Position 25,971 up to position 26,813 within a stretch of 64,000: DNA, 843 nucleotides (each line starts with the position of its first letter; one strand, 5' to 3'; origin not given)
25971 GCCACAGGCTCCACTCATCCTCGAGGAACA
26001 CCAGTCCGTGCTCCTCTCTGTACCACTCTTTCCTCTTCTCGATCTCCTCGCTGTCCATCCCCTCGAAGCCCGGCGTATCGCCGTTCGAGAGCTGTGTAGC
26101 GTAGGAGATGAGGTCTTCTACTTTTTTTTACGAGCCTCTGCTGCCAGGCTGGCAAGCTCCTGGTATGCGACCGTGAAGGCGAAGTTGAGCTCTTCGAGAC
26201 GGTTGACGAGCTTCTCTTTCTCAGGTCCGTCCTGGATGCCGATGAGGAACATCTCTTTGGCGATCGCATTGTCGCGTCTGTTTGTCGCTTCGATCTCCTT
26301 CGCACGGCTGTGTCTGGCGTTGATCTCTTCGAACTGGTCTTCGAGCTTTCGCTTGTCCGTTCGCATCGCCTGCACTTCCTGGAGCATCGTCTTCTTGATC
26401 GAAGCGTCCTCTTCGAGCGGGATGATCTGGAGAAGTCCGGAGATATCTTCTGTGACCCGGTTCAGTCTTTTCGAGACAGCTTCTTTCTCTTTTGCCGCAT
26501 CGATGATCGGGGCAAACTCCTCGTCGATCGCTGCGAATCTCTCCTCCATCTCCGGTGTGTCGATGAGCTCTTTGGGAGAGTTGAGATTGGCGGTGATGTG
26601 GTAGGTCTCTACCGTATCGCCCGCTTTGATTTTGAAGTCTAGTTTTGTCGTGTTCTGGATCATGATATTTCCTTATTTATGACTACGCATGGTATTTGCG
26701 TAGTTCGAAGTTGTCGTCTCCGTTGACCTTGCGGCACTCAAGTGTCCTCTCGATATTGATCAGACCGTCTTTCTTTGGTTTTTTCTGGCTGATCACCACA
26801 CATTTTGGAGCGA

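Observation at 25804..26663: Conserved G/GT-type programmed -1 frameshift on an A_AAA_AAG heptamer overlapping the stop codon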

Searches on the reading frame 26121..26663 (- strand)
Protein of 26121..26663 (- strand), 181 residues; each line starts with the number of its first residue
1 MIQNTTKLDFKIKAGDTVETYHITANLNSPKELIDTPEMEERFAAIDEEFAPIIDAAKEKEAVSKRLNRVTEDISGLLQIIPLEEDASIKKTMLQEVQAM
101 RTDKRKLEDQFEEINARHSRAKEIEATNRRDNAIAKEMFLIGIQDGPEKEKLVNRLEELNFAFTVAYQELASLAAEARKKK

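Call 6: search_protein_families(library=pfam, proteins=[window:26121-26663:-], max_evalue=1)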
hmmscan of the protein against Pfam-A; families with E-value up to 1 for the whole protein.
window:26121-26663:- (181 aa): 4 families
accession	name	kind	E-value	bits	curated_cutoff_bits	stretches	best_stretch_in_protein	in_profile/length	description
PF04546.19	Sigma70_ner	-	0.049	14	29.7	1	29-81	69-121/210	Sigma-70, non-essential region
PF13747.11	DUF4164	-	0.1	13.5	27.2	1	57-125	3-69/89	Domain of unknown function (DUF4164)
PF10774.15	DUF4226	-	0.6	10.8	23.5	0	85-121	25-61/115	Domain of unknown function (DUF4226)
PF03961.19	FapA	-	0.63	10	31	1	12-126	124-227/272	Flagellar Assembly Protein A beta solenoid domain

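Call 7: search_protein_families(library=phrogs, proteins=[window:26121-26663:-], max_evalue=1)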
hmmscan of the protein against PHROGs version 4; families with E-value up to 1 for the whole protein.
window:26121-26663:- (181 aa): 0 families

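Call 56: search_solved_structures(query=A7, max_evalue=1)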
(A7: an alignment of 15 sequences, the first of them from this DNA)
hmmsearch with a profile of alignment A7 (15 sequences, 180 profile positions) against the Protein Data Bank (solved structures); distinct sequences matched with E-value up to 1: 32.
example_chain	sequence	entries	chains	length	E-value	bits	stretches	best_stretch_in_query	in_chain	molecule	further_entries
6pfp_A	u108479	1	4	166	0.006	19.5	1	53-111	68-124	Myosin-7 fused to GP7 and EB1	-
1nfo_A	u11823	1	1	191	0.0091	19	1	30-126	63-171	APOLIPOPROTEIN E2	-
5j10_A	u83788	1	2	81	0.011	18.7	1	48-112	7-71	peptide design 2L4HC2_24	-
7fcs_A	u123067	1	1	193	0.018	18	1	30-125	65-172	Apolipoprotein E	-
2kc3_A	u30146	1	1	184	0.018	18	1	30-125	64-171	Apolipoprotein E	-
1b68_A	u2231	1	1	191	0.02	17.8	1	30-125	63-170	APOLIPOPROTEIN E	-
5apu_A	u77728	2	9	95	0.021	17.8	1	51-115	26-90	GENERAL CONTROL PROTEIN GCN4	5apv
1ya9_A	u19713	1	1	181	0.021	17.8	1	16-124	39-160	Apolipoprotein E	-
1ysm_A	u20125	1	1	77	0.022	17.7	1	66-119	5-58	Calcyclin-binding protein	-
9sa3_A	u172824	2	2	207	0.022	17.7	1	30-125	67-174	Apolipoprotein E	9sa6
1nfn_A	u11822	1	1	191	0.028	17.4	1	30-125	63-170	APOLIPOPROTEIN E3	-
8glv_LP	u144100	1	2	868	0.036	17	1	24-147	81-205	Cilia- and flagella-associated protein 58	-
5apt_A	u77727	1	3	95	0.043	16.8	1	51-115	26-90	GENERAL CONTROL PROTEIN GCN4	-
9e02_F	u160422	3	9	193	0.047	16.6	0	67-117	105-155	Sec-independent protein translocase protein TatB homolog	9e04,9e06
7fcr_A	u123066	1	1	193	0.049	16.6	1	30-125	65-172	Apolipoprotein E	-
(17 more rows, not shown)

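Call 57: search_protein_families(library=pfam, alignment_id=A7, max_evalue=0.01)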
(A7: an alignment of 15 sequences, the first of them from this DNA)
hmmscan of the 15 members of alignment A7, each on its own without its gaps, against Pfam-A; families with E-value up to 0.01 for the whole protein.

A. member 1, seq(181 aa): 0 families

B. families by the number of members that match (of 15 scanned): 20 families
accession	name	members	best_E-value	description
PF13339.11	AATF-Che1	3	2.2e-05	Apoptosis antagonizing transcription factor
PF14282.11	FlxA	2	0.0012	FlxA-like protein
PF02244.21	Propep_M14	1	0.0005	Carboxypeptidase activation peptide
PF16767.10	KinB_sensor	1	0.00064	Sensor domain of alginate biosynthesis sensor protein KinB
PF22709.1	Mu_Gam-Sipho_Gp157-TOTE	1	0.00071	Mu Gam/Sipho_Gp157-like domain of the TOTE conflict systems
PF15188.11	CCDC-167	1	0.00085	Coiled-coil domain-containing protein 167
PF20302.4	HisK-N-like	1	0.0019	HisK-N-like globin domain of the ASK signalosome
PF19057.6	PH_19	1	0.0025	PH domain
PF02601.20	Exonuc_VII_L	1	0.0027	Exonuclease VII, large subunit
PF16522.10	FliS_cochap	1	0.0031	Flagellar FLiS export co-chaperone, HP1076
PF02403.27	Seryl_tRNA_N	1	0.0034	Seryl-tRNA synthetase N-terminal domain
PF04977.20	DivIC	1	0.0038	Septum formation initiator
PF06103.16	DUF948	1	0.0045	Bacterial protein of unknown function (DUF948)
PF06248.19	Zw10_N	1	0.0047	Centromere/kinetochore Zw10 N-terminal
PF23735.1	KIF9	1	0.006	Kinesin-like protein KIF9 domain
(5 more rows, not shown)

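Call 70: find_homologous_proteins(query=A7, max_evalue=0.001)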
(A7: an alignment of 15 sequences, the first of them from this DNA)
Query A7 (15 sequences) (181 aa, profile of the alignment): 4 proteins with E <= 0.001 among 8000 candidates.
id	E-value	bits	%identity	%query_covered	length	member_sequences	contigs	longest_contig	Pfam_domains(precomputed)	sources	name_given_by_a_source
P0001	1.2e-51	193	100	100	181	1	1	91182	-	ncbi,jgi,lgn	-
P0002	6.0e-51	191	63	100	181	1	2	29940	-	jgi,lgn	-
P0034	5.1e-43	165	-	-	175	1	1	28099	-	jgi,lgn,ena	-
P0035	4.9e-39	152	26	44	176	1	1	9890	-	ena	-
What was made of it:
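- Tried and rejected: G-family profile search: saturated by K/E-rich words, with only 4 members returned (call 70).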
